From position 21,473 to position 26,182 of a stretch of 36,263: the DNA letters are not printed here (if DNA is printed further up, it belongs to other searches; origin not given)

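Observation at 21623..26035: Giant sigma54 activator carrying a dead-kinase-like module, a degenerate P-loop NTPase, TPRs and a GAF-like domain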

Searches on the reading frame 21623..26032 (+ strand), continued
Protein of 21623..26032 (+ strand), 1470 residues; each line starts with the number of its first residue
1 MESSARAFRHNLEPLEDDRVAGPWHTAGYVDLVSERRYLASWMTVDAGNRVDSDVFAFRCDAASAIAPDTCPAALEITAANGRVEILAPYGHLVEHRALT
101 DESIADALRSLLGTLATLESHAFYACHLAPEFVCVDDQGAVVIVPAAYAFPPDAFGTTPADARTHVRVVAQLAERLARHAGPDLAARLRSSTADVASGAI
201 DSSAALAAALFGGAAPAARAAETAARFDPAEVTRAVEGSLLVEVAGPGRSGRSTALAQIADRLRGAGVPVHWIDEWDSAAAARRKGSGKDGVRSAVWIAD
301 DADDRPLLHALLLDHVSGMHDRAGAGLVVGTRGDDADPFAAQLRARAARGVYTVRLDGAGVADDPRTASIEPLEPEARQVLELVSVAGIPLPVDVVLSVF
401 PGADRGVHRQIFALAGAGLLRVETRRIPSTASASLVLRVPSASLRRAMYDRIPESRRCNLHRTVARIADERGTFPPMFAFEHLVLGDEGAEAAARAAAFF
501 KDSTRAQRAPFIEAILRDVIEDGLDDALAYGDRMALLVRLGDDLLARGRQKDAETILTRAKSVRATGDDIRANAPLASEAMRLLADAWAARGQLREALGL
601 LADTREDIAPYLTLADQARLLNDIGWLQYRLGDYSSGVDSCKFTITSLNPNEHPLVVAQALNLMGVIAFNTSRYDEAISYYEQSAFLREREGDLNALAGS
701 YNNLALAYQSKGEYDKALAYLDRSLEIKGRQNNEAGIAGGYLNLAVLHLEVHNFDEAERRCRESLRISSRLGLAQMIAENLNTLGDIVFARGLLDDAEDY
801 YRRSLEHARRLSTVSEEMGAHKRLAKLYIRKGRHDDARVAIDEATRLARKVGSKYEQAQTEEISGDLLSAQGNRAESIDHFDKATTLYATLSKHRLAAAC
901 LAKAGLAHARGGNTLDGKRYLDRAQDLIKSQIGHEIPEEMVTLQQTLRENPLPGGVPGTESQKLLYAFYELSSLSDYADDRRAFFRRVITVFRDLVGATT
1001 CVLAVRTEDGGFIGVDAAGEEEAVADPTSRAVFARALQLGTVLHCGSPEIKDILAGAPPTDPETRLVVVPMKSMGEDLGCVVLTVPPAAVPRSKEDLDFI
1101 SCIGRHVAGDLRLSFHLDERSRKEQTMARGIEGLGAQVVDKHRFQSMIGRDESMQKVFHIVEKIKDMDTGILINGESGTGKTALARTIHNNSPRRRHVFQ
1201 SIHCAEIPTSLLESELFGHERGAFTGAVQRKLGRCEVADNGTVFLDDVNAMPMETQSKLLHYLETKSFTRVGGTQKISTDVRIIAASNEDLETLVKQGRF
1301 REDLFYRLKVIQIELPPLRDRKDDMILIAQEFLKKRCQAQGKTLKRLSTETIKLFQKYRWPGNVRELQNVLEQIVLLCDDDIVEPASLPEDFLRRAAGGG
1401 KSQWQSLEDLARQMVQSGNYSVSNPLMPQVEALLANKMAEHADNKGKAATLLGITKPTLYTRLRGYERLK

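Call 60: find_homologous_proteins(query=window:21623-26032:+, max_evalue=1e-60)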
Query window:21623-26032:+ (1470 aa): 37 proteins with E <= 1e-60 among 8000 candidates.
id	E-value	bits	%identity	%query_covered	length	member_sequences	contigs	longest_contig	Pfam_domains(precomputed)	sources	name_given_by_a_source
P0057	0.0e+0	3269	100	100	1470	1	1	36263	PF13176.13,PF24885.2,PF00004.36,PF14532.13,PF07728.21,PF13191.13,PF13374.13,PF00158.33,PF17874.8,PF25601.2,PF00515.35,PF13424.13,PF13181.13,PF07719.24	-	-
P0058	0.0e+0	2381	74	100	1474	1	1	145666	PF13176.13,PF00004.36,PF14532.13,PF07728.21,PF13191.13,PF13374.13,PF00158.33,PF17874.8,PF25601.2,PF00515.35,PF13424.13,PF13181.13,PF07719.24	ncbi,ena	-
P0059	0.0e+0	2256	70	100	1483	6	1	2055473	PF13431.13,PF12862.14,PF13176.13,PF24885.2,PF00004.36,PF13401.13,PF14532.13,PF07728.21,PF13191.13,PF13374.13,PF00158.33,PF17874.8,PF25601.2,PF00515.35,PF13424.13,PF28559.1,PF13181.13,PF07719.24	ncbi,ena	-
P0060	0.0e+0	2227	70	100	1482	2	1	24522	PF13431.13,PF12862.14,PF13176.13,PF24885.2,PF00004.36,PF13401.13,PF14532.13,PF07728.21,PF13191.13,PF13374.13,PF00158.33,PF17874.8,PF25601.2,PF00515.35,PF13424.13,PF13181.13,PF07719.24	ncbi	-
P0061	0.0e+0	2220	69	100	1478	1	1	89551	PF12862.14,PF13176.13,PF24885.2,PF13401.13,PF14532.13,PF07728.21,PF13191.13,PF13374.13,PF00158.33,PF17874.8,PF25601.2,PF00515.35,PF13424.13,PF13181.13,PF07719.24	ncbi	-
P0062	0.0e+0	2210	69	100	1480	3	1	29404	PF24885.2,PF00004.36,PF14532.13,PF07728.21,PF13191.13,PF13374.13,PF00158.33,PF17874.8,PF25601.2,PF00515.35,PF13424.13,PF13432.13,PF13181.13,PF07719.24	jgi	jgi:DNA-binding NtrC family response regulator/tetratricopeptide (TPR) repeat protein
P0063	0.0e+0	2208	69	100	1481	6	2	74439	PF13176.13,PF24885.2,PF14532.13,PF07728.21,PF13191.13,PF13374.13,PF00158.33,PF17874.8,PF25601.2,PF00515.35,PF13424.13,PF13181.13,PF07719.24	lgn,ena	-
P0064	0.0e+0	2205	68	100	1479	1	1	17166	PF13604.13,PF13176.13,PF24885.2,PF00004.36,PF13401.13,PF14532.13,PF07728.21,PF13191.13,PF13374.13,PF00158.33,PF17874.8,PF25601.2,PF02954.26,PF00515.35,PF13424.13,PF13432.13,PF13181.13,PF07719.24,PF25199.2,PF20720.4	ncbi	-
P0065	0.0e+0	2202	69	100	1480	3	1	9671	PF12862.14,PF00004.36,PF13401.13,PF14532.13,PF07728.21,PF00931.29,PF13191.13,PF13374.13,PF00158.33,PF17874.8,PF25601.2,PF00515.35,PF13424.13,PF13181.13,PF07719.24,PF20720.4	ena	-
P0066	0.0e+0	2190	68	100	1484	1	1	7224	PF12862.14,PF13176.13,PF24885.2,PF00004.36,PF13401.13,PF14532.13,PF07728.21,PF13191.13,PF13374.13,PF00158.33,PF17874.8,PF25601.2,PF00515.35,PF13424.13,PF13181.13,PF07719.24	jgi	jgi:DNA-binding NtrC family response regulator/tetratricopeptide (TPR) repeat protein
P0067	0.0e+0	2160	68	100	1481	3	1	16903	PF13176.13,PF24885.2,PF00004.36,PF13401.13,PF14532.13,PF07728.21,PF13191.13,PF13374.13,PF00158.33,PF17874.8,PF25601.2,PF00515.35,PF13424.13,PF13432.13,PF13181.13,PF07719.24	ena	-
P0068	0.0e+0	2159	68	100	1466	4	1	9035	PF00004.36,PF13401.13,PF14532.13,PF07728.21,PF13191.13,PF13374.13,PF00158.33,PF17874.8,PF25601.2,PF00515.35,PF13424.13,PF13181.13,PF07719.24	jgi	jgi:DNA-binding NtrC family response regulator/tetratricopeptide (TPR) repeat protein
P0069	0.0e+0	2155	67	100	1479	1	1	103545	PF13176.13,PF24885.2,PF00004.36,PF13401.13,PF14532.13,PF07728.21,PF13191.13,PF13374.13,PF00158.33,PF17874.8,PF25601.2,PF00515.35,PF13424.13,PF13181.13,PF07719.24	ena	-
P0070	0.0e+0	2152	67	100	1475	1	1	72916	PF13176.13,PF24885.2,PF00004.36,PF13401.13,PF14532.13,PF07728.21,PF13191.13,PF13374.13,PF14559.13,PF00158.33,PF17874.8,PF25601.2,PF00515.35,PF13424.13,PF13181.13,PF07719.24,PF20720.4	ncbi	-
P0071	0.0e+0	2048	64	100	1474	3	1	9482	PF13185.13,PF13176.13,PF13401.13,PF13428.13,PF14532.13,PF07728.21,PF13191.13,PF13374.13,PF14559.13,PF00158.33,PF17874.8,PF25601.2,PF00515.35,PF13424.13,PF13432.13,PF13181.13,PF07719.24,PF20720.4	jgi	jgi:DNA-binding NtrC family response regulator/tetratricopeptide (TPR) repeat protein/energy-couplin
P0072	0.0e+0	2022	63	100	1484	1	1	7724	PF13176.13,PF14532.13,PF07728.21,PF13191.13,PF13374.13,PF14559.13,PF00158.33,PF17874.8,PF25601.2,PF01590.33,PF00515.35,PF13424.13,PF13181.13,PF07719.24,PF20720.4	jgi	jgi:DNA-binding NtrC family response regulator/tetratricopeptide (TPR) repeat protein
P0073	0.0e+0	1933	74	80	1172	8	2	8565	PF13431.13,PF12862.14,PF13176.13,PF24885.2,PF14532.13,PF07728.21,PF13191.13,PF13374.13,PF00158.33,PF17874.8,PF25601.2,PF00515.35,PF13424.13,PF13432.13,PF13181.13,PF07719.24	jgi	jgi:DNA-binding NtrC family response regulator/tetratricopeptide (TPR) repeat protein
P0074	0.0e+0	1523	51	100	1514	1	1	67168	PF13185.13,PF13176.13,PF14532.13,PF07728.21,PF13374.13,PF00158.33,PF17874.8,PF25601.2,PF01590.33,PF00515.35,PF00005.34,PF13424.13,PF13432.13,PF13181.13,PF07719.24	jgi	jgi:DNA-binding NtrC family response regulator/tetratricopeptide (TPR) repeat protein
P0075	0.0e+0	1519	50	100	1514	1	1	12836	PF13185.13,PF13176.13,PF24885.2,PF14532.13,PF07728.21,PF13191.13,PF13374.13,PF00158.33,PF17874.8,PF25601.2,PF01590.33,PF00515.35,PF13424.13,PF13432.13,PF13181.13,PF07719.24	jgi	jgi:Nif-specific regulatory protein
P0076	0.0e+0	1168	47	84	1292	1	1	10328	PF13185.13,PF13176.13,PF24885.2,PF13428.13,PF14532.13,PF13191.13,PF13374.13,PF14559.13,PF00158.33,PF17874.8,PF00515.35,PF13424.13,PF13432.13,PF13181.13,PF07719.24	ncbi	ncbi:MAG: tetratricopeptide repeat protein, partial [Candidatus Latescibacterota bacterium]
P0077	1.7e-71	260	34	35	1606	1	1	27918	PF13185.13,PF13492.13,PF00004.36,PF14532.13,PF07728.21,PF17667.8,PF13191.13,PF07714.24,PF00069.32,PF00158.33,PF25601.2,PF01590.33,PF02954.26,PF25199.2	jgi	jgi:Nif-specific regulatory protein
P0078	1.1e-69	254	40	22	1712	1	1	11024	PF13185.13,PF13492.13,PF14532.13,PF13191.13,PF07714.24,PF00069.32,PF00158.33,PF17874.8,PF25601.2,PF01590.33,PF02954.26,PF13424.13,PF25199.2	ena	-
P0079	1.9e-69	253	26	58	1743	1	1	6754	PF13185.13,PF13604.13,PF13492.13,PF13401.13,PF14532.13,PF07728.21,PF13191.13,PF13374.13,PF07714.24,PF00069.32,PF00158.33,PF07724.21,PF25601.2,PF01590.33,PF02954.26,PF00515.35,PF13424.13,PF01078.28,PF07719.24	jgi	jgi:Nif-specific regulatory protein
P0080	3.9e-69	252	33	35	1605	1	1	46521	PF13185.13,PF13492.13,PF00004.36,PF14532.13,PF07728.21,PF13191.13,PF07714.24,PF00069.32,PF00158.33,PF25601.2,PF01590.33,PF02954.26,PF03109.23,PF25199.2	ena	-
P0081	5.4e-64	235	43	15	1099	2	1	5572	PF25872.1,PF13176.13,PF00004.36,PF13401.13,PF20703.4,PF14532.13,PF07728.21,PF13191.13,PF13374.13,PF25201.1,PF00158.33,PF17874.8,PF25601.2,PF02954.26,PF00515.35,PF13424.13,PF13181.13,PF01078.28,PF07719.24,PF20720.4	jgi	jgi:non-specific serine/threonine protein kinase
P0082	2.5e-63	233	35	23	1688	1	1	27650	PF13185.13,PF13492.13,PF14532.13,PF07728.21,PF13191.13,PF07714.24,PF00069.32,PF00158.33,PF25601.2,PF01590.33,PF02954.26,PF13424.13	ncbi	-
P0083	3.1e-63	232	37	22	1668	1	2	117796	PF13185.13,PF13176.13,PF13492.13,PF14532.13,PF07728.21,PF13191.13,PF07714.24,PF00069.32,PF00158.33,PF17874.8,PF25601.2,PF01590.33,PF02954.26,PF00515.35,PF13424.13,PF13181.13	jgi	jgi:transcriptional regulator with GAF, ATPase, and Fis domain/tetratricopeptide (TPR) repeat protei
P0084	1.5e-62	230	46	17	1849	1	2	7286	PF00672.31,PF13185.13,PF00158.33,PF06452.17,PF25601.2,PF00990.27,PF14532.13,PF07728.21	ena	-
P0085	2.0e-62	230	39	22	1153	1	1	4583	PF13185.13,PF00158.33,PF25601.2,PF01590.33,PF02954.26,PF13492.13,PF14532.13,PF07728.21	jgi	jgi:transcriptional regulator with GAF, ATPase, and Fis domain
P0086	3.3e-62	229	36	23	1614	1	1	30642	PF13185.13,PF13492.13,PF14532.13,PF07728.21,PF13191.13,PF07714.24,PF00069.32,PF00158.33,PF17874.8,PF25601.2,PF01590.33,PF02954.26,PF13424.13,PF01078.28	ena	-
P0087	3.4e-62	229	43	17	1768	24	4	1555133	PF13185.13,PF13492.13,PF13401.13,PF14532.13,PF07728.21,PF13191.13,PF13374.13,PF07714.24,PF00069.32,PF00158.33,PF07724.21,PF25601.2,PF01590.33,PF02954.26,PF13424.13,PF01078.28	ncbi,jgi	-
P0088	8.0e-62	228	35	22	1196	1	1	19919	PF00158.33,PF25601.2,PF02954.26,PF13424.13,PF00004.36,PF14532.13,PF07728.21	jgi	jgi:DNA-binding NtrC family response regulator/tetratricopeptide (TPR) repeat protein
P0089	8.0e-62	228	38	22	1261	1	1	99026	PF10602.16,PF00158.33,PF25601.2,PF02954.26,PF00515.35,PF13424.13,PF00004.36,PF14532.13,PF07728.21,PF07719.24,PF13191.13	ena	-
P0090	1.8e-61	226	42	19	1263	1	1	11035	PF00158.33,PF25601.2,PF00004.36,PF14532.13,PF07728.21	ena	-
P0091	2.3e-61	226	41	20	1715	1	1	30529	PF13185.13,PF13176.13,PF13492.13,PF14532.13,PF07728.21,PF13374.13,PF07714.24,PF00069.32,PF00158.33,PF17874.8,PF25601.2,PF01590.33,PF02954.26,PF13424.13,PF07719.24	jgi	jgi:transcriptional regulator with GAF, ATPase, and Fis domain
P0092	5.3e-61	225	41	19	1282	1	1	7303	PF00158.33,PF25601.2,PF14532.13,PF07728.21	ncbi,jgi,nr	ncbi:MAG TPA: sigma 54-interacting transcriptional regulator [Thermoanaerobaculia bacterium]|jgi:DNA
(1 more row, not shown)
